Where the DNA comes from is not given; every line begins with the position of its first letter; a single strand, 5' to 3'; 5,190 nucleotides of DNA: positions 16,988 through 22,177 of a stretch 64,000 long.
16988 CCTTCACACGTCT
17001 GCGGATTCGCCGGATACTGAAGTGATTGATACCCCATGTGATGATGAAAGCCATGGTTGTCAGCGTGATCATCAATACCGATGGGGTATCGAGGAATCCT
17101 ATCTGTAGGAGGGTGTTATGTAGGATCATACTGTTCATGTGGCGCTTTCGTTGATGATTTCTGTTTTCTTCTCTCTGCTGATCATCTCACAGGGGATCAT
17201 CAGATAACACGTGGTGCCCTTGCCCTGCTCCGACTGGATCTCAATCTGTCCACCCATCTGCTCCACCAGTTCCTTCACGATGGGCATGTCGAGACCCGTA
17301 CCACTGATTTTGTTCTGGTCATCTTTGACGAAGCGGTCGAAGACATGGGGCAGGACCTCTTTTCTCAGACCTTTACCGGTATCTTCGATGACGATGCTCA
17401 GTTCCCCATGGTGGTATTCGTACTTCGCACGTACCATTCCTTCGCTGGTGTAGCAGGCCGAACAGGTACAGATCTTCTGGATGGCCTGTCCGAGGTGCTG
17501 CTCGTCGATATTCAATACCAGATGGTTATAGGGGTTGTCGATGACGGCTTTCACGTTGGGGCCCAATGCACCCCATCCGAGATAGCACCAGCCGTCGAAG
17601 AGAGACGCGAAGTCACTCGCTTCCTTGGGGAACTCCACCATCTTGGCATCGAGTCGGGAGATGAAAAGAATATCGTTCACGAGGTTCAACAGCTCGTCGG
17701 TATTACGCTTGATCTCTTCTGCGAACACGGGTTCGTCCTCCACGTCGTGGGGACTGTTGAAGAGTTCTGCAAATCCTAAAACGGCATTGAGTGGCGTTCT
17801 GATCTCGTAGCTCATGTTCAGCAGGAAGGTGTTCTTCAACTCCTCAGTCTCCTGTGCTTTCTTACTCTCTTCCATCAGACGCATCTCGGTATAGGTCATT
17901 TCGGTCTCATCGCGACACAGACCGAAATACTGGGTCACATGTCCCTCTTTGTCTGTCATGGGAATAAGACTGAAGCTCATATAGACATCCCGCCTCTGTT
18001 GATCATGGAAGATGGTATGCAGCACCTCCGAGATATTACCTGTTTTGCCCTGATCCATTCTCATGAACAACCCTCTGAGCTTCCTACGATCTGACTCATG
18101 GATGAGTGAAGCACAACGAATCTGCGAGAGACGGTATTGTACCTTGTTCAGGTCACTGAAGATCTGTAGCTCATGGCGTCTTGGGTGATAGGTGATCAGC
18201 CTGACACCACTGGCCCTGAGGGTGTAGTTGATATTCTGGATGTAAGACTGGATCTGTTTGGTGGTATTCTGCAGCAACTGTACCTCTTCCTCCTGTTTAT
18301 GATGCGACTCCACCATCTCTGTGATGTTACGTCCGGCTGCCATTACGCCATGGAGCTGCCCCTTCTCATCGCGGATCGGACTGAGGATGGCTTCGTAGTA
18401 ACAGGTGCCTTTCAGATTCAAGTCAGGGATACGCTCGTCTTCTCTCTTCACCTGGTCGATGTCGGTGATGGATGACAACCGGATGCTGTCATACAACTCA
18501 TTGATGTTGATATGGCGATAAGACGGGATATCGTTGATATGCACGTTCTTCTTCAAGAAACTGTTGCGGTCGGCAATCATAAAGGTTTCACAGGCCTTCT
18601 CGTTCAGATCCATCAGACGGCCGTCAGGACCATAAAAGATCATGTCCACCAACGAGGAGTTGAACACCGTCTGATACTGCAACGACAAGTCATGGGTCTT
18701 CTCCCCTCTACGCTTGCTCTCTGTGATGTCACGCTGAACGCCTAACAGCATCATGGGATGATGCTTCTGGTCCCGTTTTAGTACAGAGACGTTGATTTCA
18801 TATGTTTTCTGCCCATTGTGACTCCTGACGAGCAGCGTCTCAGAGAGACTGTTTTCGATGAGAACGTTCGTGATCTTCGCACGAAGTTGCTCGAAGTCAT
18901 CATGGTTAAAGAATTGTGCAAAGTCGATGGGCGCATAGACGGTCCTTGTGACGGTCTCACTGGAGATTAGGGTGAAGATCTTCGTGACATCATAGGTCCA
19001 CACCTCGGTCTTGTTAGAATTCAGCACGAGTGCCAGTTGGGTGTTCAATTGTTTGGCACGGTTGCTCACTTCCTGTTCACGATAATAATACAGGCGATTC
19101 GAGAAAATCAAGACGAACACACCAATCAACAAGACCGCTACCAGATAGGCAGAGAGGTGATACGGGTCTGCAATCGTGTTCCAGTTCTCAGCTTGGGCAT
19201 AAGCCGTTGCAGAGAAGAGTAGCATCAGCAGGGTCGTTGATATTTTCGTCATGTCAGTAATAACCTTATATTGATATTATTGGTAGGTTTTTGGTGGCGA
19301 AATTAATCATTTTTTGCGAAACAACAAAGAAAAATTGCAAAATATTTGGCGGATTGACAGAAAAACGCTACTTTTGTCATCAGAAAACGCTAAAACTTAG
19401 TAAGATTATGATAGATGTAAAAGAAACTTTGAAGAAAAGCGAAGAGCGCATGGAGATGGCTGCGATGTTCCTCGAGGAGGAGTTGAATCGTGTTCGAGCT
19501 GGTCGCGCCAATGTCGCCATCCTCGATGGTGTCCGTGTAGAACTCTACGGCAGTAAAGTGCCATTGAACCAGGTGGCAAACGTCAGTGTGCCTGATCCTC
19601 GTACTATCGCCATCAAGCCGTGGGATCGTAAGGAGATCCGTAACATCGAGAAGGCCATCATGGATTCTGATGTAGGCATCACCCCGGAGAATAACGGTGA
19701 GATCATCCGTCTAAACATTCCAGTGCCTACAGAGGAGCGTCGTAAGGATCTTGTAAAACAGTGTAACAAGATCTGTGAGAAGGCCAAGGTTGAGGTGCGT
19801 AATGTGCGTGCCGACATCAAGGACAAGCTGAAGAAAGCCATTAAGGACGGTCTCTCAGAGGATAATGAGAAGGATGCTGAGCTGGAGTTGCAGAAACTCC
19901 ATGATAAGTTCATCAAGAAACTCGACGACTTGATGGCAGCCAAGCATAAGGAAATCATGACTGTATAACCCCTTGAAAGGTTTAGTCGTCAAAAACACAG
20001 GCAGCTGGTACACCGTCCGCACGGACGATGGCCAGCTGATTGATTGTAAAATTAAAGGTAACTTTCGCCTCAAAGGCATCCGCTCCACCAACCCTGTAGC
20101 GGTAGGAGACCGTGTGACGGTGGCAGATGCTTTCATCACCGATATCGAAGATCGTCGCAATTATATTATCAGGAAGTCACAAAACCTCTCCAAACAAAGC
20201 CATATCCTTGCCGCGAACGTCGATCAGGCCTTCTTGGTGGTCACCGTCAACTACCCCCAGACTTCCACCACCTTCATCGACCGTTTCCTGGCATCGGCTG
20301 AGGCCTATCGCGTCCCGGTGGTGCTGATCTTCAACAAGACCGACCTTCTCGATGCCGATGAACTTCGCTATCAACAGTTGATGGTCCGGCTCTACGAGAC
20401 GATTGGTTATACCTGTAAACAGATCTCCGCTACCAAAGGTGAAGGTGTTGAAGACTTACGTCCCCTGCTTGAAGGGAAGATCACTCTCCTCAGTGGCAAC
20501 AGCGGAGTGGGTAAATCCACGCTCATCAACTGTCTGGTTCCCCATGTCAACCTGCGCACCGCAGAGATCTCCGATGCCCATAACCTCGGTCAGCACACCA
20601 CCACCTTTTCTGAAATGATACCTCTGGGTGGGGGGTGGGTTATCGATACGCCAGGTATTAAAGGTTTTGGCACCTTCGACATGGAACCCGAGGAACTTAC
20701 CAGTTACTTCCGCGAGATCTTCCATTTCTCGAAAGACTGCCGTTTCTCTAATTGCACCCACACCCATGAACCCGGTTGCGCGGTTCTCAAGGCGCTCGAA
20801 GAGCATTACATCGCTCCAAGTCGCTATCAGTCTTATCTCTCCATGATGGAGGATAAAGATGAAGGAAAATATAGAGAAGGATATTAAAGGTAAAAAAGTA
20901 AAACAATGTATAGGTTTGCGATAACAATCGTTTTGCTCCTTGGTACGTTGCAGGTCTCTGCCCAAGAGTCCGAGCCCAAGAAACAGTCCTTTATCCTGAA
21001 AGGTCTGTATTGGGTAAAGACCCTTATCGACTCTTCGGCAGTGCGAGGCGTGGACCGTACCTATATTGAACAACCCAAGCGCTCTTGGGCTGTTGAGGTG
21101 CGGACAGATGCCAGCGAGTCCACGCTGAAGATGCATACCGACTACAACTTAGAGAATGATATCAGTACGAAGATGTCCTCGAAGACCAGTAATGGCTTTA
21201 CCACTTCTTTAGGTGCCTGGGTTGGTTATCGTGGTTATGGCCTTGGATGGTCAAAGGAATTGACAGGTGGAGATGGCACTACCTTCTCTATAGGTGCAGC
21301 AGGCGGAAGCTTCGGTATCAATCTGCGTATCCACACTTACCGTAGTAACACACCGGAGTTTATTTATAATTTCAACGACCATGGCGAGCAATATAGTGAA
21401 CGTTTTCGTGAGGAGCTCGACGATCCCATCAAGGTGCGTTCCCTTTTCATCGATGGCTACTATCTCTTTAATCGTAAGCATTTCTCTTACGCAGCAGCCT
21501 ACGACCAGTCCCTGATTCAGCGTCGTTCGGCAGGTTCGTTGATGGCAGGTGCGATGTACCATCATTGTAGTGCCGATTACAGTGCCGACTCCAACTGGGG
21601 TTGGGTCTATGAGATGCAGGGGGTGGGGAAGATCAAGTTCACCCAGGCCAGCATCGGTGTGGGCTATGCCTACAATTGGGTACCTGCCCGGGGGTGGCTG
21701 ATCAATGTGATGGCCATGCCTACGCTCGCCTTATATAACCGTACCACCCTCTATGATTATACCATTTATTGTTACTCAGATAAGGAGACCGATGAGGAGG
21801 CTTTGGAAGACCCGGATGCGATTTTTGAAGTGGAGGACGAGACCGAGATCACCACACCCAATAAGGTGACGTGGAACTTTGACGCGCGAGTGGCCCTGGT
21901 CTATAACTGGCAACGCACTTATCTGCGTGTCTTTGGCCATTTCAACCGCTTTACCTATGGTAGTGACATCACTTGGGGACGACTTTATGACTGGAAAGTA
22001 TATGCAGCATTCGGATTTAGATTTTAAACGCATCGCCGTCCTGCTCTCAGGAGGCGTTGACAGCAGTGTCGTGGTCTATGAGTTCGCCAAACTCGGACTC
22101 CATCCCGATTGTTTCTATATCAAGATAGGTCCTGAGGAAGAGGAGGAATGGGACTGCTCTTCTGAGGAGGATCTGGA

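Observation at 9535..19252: Four-gene sensor kinase operon alternating canonical and His-less H-boxes, with no response regulator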

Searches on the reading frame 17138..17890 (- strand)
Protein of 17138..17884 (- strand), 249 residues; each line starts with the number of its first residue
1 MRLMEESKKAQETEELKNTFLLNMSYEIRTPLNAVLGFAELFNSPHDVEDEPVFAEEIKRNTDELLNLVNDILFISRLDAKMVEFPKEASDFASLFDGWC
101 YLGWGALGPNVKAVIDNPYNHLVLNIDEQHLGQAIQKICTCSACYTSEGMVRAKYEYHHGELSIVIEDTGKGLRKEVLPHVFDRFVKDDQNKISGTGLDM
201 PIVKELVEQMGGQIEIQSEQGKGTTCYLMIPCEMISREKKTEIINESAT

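Call 41: search_solved_structures(query=window:17138-17884:-, max_evalue=1e-10, show_alignments=1)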
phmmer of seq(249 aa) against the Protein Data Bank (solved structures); distinct sequences matched with E-value up to 1e-10: 21.
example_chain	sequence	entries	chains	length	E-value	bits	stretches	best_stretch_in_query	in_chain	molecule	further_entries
5c93_A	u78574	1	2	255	1.4e-24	90.1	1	11-238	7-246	Histidine kinase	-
4u7n_A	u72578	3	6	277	1.6e-24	89.9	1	11-238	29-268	Histidine protein kinase sensor protein | Histidine kinase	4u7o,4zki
4jas_A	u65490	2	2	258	2.6e-24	89.2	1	6-237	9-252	Histidine kinase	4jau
2c2a_A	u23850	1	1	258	1.9e-23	86.4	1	6-237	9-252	SENSOR HISTIDINE KINASE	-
3dge_A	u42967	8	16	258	2e-23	86.3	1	6-237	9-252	Sensor protein | Histidine kinase | Sensor histidine kinase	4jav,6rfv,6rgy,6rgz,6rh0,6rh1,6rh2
5uht_A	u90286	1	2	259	2e-23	86.3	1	6-237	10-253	Sensor histidine kinase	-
6paj_A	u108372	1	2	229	3.2e-23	85.6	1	14-231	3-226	Sensor protein SrrB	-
7z8n_A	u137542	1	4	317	6.2e-23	84.7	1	7-229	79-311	Histidine kinase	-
6rh7_A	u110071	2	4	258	7.3e-23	84.5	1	6-237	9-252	Sensor histidine kinase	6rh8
6azr_A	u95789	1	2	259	1e-22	84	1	6-237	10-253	Sensor histidine kinase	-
4i5s_A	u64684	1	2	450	1.5e-21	80.1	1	9-233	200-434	Putative histidine kinase CovS; VicK-like protein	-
4q20_A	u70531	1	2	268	3.4e-20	75.8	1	4-230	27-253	Sensor protein DivL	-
6qrj_A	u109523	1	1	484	5.3e-17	65.3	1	21-231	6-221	Hybrid kinase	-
6dk8_A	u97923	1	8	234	8e-14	54.9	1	20-236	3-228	RetS (Regulator of Exopolysaccharide and Type III Secretion)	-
6dk7_A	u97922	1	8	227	1.6e-13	53.9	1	20-232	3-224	RetS (Regulator of Exopolysaccharide and Type III Secretion)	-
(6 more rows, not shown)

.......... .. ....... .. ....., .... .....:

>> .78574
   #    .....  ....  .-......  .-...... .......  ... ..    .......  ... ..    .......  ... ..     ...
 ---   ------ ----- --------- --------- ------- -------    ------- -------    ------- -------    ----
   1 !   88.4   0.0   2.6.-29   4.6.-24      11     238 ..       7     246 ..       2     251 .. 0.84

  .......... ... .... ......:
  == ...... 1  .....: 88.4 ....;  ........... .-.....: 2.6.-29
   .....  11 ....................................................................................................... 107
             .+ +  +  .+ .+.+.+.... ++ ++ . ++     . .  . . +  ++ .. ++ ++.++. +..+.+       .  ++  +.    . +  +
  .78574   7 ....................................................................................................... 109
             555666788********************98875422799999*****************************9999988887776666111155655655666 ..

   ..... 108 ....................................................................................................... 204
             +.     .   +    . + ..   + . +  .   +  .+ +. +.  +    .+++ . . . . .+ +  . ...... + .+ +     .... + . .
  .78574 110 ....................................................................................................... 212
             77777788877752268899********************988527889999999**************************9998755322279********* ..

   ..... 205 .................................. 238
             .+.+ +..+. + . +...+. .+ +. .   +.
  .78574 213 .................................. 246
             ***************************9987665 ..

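Call 97: predict_structure(alignment_id=A4)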
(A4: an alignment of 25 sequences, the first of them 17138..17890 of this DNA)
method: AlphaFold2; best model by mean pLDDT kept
length: 251 residues; sequences in the alignment: 25
mean_pLDDT: 84.2   pTM: 0.75
mean pLDDT of the five models: 84.2, 80.7, 80.6, 77.8, 77.1
residues with pLDDT >= 90: 101; 70-90: 114; 50-70: 28; < 50: 8
segments of 3 or more residues with pLDDT < 50: 245-251
pLDDT, mean of each block of 10 residues (from residue 1): 68 69 71 77 81 85 83 86 86 95 88 92 96 94 86 95 95 86 79 63 93 94 93 96 59 37
secondary structure, 60 per line:
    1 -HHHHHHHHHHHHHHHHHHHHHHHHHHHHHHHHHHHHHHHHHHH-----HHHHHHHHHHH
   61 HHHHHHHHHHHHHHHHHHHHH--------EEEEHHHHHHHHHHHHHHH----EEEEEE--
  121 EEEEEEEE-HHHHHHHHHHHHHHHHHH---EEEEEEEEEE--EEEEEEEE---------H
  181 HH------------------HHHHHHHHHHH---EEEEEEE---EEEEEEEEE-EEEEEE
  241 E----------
elements in order: H2-44 H50-81 E90-93 H94-108 E113-118 E121-128 H130-147 E151-160 E163-170 H201-211 E215-221 E225-233 E235-241

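Call 99: fold_search(model_id=the predicted structure, library=pdb)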
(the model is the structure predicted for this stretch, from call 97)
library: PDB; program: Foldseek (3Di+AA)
matches with E <= 10: 718; with E <= 0.001: 340
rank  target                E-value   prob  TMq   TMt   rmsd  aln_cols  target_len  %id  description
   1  4zki_A                6.1e-19  1.00  0.78  0.84   3.0       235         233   29  The crystal structure of Histidine Kinase YycG with ADP (released 2016-05-04)
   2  9a5d_A                1.1e-18  1.00  0.81  0.35   6.9       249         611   26  Integrative model of WALK-YYCH by crosslinking MS and deep learning (released 2024-09-18)
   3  6rh0_B                1.7e-18  1.00  0.65  0.69   4.4       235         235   28  Revisiting pH-gated conformational switch. Complex HK853-RR468 pH 5.5 (released 2020-02-19)
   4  5c93_A                2.3e-18  1.00  0.78  0.83   3.2       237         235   28  Histidine kinase with ATP (released 2016-07-27)
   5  6rh0_A                2.9e-18  1.00  0.64  0.68   4.5       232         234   28  Revisiting pH-gated conformational switch. Complex HK853-RR468 pH 5.5 (released 2020-02-19)
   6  6rgz_A                3.6e-18  1.00  0.64  0.67   4.6       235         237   27  Revisiting pH-gated conformational switch. Complex HK853-RR468 pH 6.5 (released 2020-02-19)
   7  6rgy_B                4.1e-18  1.00  0.64  0.67   4.5       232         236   28  Revisiting pH-gated conformational switch. Complex HK853-RR468 pH 7.5 (released 2020-02-19)
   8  4u7o_A                4.9e-18  1.00  0.78  0.83   3.1       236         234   28  Active histidine kinase bound with ATP (released 2015-09-02)
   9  4u7n_A                5.5e-18  1.00  0.71  0.83   3.0       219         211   28  Inactive structure of histidine kinase (released 2015-09-02)
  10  5uht_A                8.4e-18  1.00  0.65  0.68   4.4       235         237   28  Structure of the Thermotoga maritima HK853-BeF3-RR468 complex at pH 5.0 (released 2017-12-27)
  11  6rfv_A                1.1e-17  1.00  0.63  0.68   4.6       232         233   28  Revisiting pH-gated conformational switch. Complex HK853-RR468 pH 7 (released 2020-02-19)
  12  4jav_B                1.7e-17  1.00  0.61  0.63   6.1       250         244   28  Structural basis of a rationally rewired protein-protein interface (HK853wt and RR468mutant V13P, L14I, I17M and N21V) (released 2013-09-04)
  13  6rh7_A                1.8e-17  1.00  0.65  0.68   4.6       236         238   27  Revisiting pH-gated conformational switch. Complex HK853 mutant H260A -RR468 mutant D53A pH 7.5 (released 2020-02-19)
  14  6rfv_B                2.1e-17  1.00  0.64  0.68   4.6       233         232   28  Revisiting pH-gated conformational switch. Complex HK853-RR468 pH 7 (released 2020-02-19)
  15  6rgy_A                2.2e-17  1.00  0.65  0.68   4.4       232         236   28  Revisiting pH-gated conformational switch. Complex HK853-RR468 pH 7.5 (released 2020-02-19)
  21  4q20_A                5.0e-17  1.00  0.63  0.68   5.0       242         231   27  Crystal structure of a C-terminal part of tyrosine kinase (DivL) from Caulobacter crescentus CB15 at 2.50 A resolution (released 2014-04-23)
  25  4q20_B                1.6e-16  1.00  0.67  0.73   4.3       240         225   26  Crystal structure of a C-terminal part of tyrosine kinase (DivL) from Caulobacter crescentus CB15 at 2.50 A resolution (released 2014-04-23)
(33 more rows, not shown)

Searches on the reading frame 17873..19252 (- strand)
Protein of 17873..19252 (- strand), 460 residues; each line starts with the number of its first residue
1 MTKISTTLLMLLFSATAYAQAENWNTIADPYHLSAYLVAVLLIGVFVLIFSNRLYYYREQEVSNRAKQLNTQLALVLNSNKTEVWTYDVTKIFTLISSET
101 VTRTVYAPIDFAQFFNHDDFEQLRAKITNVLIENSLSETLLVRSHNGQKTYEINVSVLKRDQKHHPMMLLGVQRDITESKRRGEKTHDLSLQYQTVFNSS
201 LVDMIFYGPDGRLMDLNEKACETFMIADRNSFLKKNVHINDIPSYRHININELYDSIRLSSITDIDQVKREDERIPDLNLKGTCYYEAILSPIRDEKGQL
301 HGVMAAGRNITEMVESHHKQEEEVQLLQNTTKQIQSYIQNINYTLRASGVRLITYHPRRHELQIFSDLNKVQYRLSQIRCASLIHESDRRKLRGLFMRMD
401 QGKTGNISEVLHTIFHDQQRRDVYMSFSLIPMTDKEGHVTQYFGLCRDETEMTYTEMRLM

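Call 22: find_related_loci(query=A2, collection=metagenome_contigs, flank=10000)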
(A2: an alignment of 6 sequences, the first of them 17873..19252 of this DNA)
Query A2 (460 aa) in metagenome_contigs; peptide patterns used: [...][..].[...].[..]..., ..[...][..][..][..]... (x = any residue, [..] = any of these).
462 stretches matched a pattern; 176 encode a relative of the query (tblastn E <= 1e-3); the best 80 are kept; 80 distinct loci.
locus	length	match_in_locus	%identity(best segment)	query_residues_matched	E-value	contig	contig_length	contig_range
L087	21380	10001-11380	99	1-460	0e+0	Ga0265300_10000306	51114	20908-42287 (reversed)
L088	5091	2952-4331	92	1-460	0e+0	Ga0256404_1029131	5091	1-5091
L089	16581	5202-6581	91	1-460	0e+0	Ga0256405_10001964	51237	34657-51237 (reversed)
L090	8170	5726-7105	90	1-460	0e+0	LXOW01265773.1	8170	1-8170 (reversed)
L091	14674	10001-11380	90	1-460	0e+0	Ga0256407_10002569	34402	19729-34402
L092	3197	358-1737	78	1-460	0e+0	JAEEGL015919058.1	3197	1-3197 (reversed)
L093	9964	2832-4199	73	3-459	0e+0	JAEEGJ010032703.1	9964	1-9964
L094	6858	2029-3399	72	3-459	0e+0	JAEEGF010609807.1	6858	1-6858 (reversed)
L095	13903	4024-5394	72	3-459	0e+0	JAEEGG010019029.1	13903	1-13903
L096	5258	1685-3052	71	3-459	0e+0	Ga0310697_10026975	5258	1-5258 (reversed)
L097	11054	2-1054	89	110-460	0e+0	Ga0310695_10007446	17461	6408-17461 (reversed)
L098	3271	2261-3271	90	1-337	0e+0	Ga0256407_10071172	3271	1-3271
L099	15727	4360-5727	53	10-460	3e-167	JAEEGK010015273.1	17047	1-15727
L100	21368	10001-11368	53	10-460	3e-167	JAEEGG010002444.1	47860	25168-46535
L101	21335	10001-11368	53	10-460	1e-165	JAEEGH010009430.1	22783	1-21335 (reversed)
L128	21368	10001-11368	48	13-460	9e-139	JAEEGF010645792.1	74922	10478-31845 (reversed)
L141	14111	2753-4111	43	11-459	2e-123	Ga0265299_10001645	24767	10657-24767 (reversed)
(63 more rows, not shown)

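Call 29: search_protein_families(library=pfam, proteins=[L128:19765-20634:+, L141:12418-13290:+], max_evalue=0.001)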
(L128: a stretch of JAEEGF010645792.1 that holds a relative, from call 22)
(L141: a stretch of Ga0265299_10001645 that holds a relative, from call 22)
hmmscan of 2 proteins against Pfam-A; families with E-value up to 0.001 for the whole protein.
L128:19765-20634:+ (289 aa): 4 families
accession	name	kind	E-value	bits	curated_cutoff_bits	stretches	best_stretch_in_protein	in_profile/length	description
PF12833.13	HTH_18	-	2.1e-23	82.8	33.6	1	210-288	1-79/80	Helix-turn-helix domain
PF00165.29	HTH_AraC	-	2.6e-22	78.9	26.6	2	197-237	1-41/42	Bacterial regulatory helix-turn-helix proteins, AraC family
PF02311.25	AraC_binding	-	1.1e-12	48.3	21.1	1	53-155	21-126/135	AraC-like ligand binding domain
PF01527.26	HTH_Tnp_1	-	0.00011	22.7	24.1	0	197-233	16-53/75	Transposase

L141:12418-13290:+ (290 aa): 4 families
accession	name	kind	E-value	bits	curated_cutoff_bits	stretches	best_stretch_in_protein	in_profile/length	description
PF12833.13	HTH_18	-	7.7e-29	100.3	33.6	2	210-288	1-79/80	Helix-turn-helix domain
PF00165.29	HTH_AraC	-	5.8e-22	77.8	26.6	2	250-287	2-41/42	Bacterial regulatory helix-turn-helix proteins, AraC family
PF02311.25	AraC_binding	-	7.4e-12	45.6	21.1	1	51-116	19-83/135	AraC-like ligand binding domain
PF01527.26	HTH_Tnp_1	-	0.00017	22.2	24.1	0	197-232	16-52/75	Transposase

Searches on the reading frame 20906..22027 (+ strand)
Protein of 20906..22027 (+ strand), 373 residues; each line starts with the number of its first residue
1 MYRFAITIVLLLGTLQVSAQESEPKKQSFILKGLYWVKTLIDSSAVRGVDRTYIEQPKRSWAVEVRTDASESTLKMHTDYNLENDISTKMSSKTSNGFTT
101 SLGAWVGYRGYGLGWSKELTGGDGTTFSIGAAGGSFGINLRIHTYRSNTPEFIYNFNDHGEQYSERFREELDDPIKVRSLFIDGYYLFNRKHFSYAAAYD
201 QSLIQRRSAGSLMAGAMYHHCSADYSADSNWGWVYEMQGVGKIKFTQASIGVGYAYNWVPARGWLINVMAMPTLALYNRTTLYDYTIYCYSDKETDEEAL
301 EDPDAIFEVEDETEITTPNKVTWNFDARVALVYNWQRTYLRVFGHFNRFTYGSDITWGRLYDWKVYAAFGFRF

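Call 47: search_protein_families(library=pfam, proteins=[window:20906-22027:+], max_evalue=0.0001)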
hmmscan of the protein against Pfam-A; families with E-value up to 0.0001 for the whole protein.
window:20906-22027:+ (373 aa): 1 family
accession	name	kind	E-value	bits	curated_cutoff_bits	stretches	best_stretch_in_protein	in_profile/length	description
PF14391.12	DUF4421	-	8.7e-38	130.9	32.1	1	49-373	2-302/302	Domain of unknown function (DUF4421)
